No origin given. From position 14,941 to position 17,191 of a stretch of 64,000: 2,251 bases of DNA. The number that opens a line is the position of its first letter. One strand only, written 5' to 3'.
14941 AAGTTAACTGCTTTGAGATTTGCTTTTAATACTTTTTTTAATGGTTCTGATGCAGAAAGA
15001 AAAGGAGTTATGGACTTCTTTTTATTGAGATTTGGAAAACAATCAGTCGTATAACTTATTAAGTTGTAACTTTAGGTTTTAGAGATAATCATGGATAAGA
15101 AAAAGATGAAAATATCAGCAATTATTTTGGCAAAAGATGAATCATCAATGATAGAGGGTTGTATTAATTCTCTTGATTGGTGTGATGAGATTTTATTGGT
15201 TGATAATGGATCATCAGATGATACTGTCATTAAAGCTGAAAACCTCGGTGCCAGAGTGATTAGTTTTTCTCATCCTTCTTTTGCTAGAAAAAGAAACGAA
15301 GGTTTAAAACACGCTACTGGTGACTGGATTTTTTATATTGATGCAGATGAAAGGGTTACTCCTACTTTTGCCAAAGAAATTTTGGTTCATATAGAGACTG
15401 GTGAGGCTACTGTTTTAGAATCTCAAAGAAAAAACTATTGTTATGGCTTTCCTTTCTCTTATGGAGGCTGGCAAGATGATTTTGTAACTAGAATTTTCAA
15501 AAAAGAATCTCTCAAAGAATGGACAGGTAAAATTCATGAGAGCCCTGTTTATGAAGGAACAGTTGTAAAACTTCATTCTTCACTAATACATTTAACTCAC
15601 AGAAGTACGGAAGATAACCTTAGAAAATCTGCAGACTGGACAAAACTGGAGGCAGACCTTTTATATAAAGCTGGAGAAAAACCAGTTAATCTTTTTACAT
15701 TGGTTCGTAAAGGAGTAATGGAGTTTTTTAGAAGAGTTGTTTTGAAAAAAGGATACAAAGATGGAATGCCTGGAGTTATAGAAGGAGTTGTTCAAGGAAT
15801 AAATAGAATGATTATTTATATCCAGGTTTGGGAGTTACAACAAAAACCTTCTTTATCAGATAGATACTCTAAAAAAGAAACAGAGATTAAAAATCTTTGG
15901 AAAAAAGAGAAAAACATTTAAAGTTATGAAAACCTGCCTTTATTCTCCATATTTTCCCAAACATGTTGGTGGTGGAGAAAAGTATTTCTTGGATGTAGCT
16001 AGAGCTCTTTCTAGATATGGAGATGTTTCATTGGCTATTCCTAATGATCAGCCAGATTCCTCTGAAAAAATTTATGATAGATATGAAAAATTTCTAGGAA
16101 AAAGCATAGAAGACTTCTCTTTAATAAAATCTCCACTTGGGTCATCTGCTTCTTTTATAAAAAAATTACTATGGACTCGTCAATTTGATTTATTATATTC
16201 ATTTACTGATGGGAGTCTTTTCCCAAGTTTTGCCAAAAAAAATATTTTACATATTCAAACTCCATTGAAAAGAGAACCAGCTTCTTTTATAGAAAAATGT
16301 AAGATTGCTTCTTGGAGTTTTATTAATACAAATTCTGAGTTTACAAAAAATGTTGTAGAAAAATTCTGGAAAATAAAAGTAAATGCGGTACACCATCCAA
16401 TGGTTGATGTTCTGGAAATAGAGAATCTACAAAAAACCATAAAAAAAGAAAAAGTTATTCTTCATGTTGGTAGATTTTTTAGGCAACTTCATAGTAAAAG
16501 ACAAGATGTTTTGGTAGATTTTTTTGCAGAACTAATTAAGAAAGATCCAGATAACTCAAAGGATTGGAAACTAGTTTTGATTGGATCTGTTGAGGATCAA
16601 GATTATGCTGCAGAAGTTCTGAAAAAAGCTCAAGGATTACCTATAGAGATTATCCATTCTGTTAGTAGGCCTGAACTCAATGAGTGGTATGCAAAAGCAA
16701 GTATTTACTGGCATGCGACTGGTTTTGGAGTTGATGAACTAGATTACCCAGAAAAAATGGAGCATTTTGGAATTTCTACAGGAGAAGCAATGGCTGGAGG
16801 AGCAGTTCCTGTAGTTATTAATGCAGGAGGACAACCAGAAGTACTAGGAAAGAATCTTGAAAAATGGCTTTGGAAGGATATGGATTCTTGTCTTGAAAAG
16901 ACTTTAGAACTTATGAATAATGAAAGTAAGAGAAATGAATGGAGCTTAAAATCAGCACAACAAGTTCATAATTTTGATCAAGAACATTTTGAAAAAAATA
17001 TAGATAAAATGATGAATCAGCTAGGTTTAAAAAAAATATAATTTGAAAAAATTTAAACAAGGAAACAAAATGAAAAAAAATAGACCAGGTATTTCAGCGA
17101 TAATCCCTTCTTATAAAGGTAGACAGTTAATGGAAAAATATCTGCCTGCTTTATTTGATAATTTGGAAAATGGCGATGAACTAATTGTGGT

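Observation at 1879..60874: Fourteen GT-C-type membrane glycosyltransferase candidates packed into one 59-kb locus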

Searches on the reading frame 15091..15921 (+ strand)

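Call 6: search_protein_families(library=pfam, max_evalue=0.001, proteins=[window:15091-15921:+])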
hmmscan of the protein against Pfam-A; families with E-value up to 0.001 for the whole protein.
window:15091-15921:+ (276 aa): 3 families
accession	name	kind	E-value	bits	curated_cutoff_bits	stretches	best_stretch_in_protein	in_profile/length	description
PF00535.33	Glycos_transf_2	-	2.3e-18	67.1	23.3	1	9-145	1-146/168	Glycosyl transferase family 2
PF10111.15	Glyco_tranf_2_2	-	3e-06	27.3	27.3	1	32-92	30-97/276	Glycosyltransferase like family 2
PF13704.12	Glyco_tranf_2_4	-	0.00013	22.8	27.5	1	31-89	19-84/98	Glycosyl transferase family 2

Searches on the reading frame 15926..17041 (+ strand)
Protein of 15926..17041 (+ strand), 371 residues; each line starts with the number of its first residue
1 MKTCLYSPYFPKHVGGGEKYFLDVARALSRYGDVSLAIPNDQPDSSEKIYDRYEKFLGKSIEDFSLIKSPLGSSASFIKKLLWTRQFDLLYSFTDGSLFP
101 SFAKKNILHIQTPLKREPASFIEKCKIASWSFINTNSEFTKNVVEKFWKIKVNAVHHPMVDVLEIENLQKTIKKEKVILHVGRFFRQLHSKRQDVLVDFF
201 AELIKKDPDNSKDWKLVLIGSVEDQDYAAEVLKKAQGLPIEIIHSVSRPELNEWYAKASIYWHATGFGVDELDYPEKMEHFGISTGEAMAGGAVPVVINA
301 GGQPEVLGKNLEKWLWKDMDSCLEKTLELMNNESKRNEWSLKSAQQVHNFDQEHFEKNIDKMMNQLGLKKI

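Call 6: search_protein_families(library=pfam, max_evalue=0.001, proteins=[window:15926-17041:+])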
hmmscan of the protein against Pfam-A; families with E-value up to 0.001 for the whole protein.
window:15926-17041:+ (371 aa): 2 families
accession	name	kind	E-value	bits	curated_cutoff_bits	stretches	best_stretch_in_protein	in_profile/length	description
PF00534.26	Glycos_transf_1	-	6.2e-18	65.4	26.4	1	172-340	12-166/172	Glycosyl transferases group 1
PF13692.12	Glyco_trans_1_4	-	2.1e-14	54.4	27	1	175-332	1-142/142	Glycosyl transferases group 1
